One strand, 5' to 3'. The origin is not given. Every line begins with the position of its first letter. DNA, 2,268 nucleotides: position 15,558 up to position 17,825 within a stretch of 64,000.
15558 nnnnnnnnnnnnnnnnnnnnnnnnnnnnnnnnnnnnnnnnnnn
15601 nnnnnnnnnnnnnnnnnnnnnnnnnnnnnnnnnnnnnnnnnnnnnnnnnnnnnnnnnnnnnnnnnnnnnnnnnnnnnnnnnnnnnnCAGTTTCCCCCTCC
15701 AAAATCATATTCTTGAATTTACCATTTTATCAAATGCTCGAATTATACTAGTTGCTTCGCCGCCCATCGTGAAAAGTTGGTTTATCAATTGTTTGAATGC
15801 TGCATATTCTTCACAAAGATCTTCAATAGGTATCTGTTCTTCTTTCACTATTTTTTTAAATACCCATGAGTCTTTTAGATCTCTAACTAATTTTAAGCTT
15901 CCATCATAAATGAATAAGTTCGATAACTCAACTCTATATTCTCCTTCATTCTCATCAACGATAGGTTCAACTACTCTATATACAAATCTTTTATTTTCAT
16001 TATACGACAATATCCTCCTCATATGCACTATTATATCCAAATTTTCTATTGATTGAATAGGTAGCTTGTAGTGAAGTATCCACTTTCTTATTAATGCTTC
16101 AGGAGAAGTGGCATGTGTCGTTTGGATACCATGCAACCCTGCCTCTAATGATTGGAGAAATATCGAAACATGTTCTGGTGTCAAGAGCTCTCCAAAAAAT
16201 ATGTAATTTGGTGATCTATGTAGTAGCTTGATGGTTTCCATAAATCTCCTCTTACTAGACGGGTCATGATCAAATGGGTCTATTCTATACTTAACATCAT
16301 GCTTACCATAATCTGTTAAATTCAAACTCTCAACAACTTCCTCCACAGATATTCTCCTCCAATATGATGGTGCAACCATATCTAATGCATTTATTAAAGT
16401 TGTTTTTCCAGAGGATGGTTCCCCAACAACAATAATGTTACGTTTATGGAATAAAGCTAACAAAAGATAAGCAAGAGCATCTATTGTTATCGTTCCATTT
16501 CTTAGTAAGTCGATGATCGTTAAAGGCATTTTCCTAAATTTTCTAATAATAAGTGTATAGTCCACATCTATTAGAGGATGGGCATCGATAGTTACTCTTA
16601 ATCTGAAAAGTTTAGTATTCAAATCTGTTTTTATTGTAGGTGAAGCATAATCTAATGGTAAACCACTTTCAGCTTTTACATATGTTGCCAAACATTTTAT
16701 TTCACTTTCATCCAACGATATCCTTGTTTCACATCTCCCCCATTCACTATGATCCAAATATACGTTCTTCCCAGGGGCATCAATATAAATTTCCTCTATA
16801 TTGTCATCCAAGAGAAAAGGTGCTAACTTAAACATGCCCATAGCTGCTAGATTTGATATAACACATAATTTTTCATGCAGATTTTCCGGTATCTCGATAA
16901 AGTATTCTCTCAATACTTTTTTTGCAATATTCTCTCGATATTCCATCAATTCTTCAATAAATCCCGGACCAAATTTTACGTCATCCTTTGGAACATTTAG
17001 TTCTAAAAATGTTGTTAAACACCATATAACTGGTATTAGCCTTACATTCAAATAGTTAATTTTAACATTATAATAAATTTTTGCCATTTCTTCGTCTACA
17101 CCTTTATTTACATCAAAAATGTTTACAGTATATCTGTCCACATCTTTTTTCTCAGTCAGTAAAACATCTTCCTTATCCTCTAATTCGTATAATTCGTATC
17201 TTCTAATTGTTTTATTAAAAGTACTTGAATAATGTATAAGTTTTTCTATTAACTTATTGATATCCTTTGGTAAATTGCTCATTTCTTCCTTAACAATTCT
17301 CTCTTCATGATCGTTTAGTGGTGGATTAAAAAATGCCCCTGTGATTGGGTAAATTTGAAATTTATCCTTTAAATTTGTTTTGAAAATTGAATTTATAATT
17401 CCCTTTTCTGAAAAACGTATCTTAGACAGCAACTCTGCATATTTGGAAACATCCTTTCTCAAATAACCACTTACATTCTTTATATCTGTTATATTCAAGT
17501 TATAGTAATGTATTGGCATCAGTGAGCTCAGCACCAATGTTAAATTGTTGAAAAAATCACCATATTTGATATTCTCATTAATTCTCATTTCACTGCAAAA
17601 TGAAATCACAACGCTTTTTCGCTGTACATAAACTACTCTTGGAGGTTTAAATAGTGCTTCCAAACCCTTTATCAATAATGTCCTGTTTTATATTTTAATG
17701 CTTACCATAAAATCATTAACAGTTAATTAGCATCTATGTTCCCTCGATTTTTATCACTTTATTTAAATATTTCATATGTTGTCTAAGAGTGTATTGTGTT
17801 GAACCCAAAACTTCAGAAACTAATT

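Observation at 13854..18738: Tad/Epd-like type IV filament locus: Flp-like mini-prepilin, split TadB/TadC platform proteins, long ATPase, flanked by a TFB paralog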

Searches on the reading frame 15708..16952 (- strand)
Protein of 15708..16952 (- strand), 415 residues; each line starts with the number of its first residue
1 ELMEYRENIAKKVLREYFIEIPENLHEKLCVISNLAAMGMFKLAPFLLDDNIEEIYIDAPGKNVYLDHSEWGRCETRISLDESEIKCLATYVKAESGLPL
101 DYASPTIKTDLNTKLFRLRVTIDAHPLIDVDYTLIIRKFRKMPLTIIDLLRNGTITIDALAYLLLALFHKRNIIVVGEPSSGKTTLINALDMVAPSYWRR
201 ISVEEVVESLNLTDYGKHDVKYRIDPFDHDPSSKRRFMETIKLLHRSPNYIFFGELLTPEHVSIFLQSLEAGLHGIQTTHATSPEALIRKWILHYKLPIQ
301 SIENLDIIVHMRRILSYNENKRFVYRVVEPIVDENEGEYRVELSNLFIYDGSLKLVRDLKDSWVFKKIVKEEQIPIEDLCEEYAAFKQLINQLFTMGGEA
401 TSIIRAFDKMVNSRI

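Call 109: search_solved_structures(query=window:15708-16952:-, max_evalue=0.00001, show_alignments=3)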
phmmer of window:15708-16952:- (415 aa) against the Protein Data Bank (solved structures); distinct sequences matched with E-value up to 0.00001: 6.
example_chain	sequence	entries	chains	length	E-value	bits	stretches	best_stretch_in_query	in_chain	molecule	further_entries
2oap_1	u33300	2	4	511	6e-27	97.8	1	10-310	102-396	Type II secretion system protein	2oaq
4ii7_A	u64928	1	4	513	3.7e-18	68.8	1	42-333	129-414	FlaI ATPase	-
4ihq_A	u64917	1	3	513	2.2e-17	66.2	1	42-333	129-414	FlaI ATPase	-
8rkd_E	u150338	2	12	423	5.4e-13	51.8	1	14-329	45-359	Pilus assembly ATPase CpaF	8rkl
8rjf_A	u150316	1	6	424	5.4e-13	51.8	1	14-329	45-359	Pilus assembly ATPase CpaF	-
9e24_A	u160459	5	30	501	9e-13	51.1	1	14-329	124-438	CpaF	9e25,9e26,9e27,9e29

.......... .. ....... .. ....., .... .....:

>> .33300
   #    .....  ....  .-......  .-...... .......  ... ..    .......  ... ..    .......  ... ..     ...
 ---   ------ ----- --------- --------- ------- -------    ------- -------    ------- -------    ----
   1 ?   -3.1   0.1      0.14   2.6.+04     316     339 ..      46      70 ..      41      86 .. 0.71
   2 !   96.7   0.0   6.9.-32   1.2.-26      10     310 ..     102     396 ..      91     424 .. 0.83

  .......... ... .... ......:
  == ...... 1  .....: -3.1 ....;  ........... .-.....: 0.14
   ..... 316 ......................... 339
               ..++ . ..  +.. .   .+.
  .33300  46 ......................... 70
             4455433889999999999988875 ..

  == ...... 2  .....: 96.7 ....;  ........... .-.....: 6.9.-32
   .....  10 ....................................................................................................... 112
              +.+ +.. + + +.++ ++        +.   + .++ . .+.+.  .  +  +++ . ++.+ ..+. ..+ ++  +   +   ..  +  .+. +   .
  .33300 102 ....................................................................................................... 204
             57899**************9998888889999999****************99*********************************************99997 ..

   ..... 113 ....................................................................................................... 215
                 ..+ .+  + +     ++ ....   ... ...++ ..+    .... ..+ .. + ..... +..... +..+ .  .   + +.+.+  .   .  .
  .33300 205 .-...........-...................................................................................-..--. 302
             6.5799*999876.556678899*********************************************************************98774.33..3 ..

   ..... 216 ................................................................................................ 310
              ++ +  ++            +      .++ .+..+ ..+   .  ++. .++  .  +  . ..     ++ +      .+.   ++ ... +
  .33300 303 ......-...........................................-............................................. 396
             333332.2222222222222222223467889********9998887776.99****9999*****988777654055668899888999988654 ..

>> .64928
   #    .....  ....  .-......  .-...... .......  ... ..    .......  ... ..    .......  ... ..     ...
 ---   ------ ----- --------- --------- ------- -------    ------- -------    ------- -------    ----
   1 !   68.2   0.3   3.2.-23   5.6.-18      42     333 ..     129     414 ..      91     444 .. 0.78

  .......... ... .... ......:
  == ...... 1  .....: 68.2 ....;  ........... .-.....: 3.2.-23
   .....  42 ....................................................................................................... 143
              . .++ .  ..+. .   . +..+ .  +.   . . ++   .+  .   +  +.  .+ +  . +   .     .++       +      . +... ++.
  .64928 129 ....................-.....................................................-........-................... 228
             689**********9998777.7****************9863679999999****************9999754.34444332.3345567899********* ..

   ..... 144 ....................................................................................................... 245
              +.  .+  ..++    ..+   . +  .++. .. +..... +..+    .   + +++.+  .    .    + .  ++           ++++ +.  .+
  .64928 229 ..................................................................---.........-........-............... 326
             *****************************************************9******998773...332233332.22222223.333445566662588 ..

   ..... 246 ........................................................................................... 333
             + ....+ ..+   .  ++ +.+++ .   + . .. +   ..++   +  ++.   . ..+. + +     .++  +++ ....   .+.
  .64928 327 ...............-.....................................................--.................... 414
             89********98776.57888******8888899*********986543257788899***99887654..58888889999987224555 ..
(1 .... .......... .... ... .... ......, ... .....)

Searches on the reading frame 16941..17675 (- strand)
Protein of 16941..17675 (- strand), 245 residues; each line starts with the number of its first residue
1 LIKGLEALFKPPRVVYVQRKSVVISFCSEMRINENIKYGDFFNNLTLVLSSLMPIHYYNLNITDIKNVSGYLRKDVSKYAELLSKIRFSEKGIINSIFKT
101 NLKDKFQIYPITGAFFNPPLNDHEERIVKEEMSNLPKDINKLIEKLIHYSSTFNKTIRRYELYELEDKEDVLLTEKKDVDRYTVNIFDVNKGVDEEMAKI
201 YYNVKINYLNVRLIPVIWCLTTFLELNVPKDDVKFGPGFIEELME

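Call 104: search_protein_families(library=pfam, proteins=[window:16941-17675:-], max_evalue=1)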
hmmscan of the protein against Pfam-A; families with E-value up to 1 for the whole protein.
window:16941-17675:- (245 aa): 1 family
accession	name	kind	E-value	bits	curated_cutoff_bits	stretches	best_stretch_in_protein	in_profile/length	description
PF03908.18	Sec20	-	0.035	14.5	27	0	59-110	25-75/92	Sec20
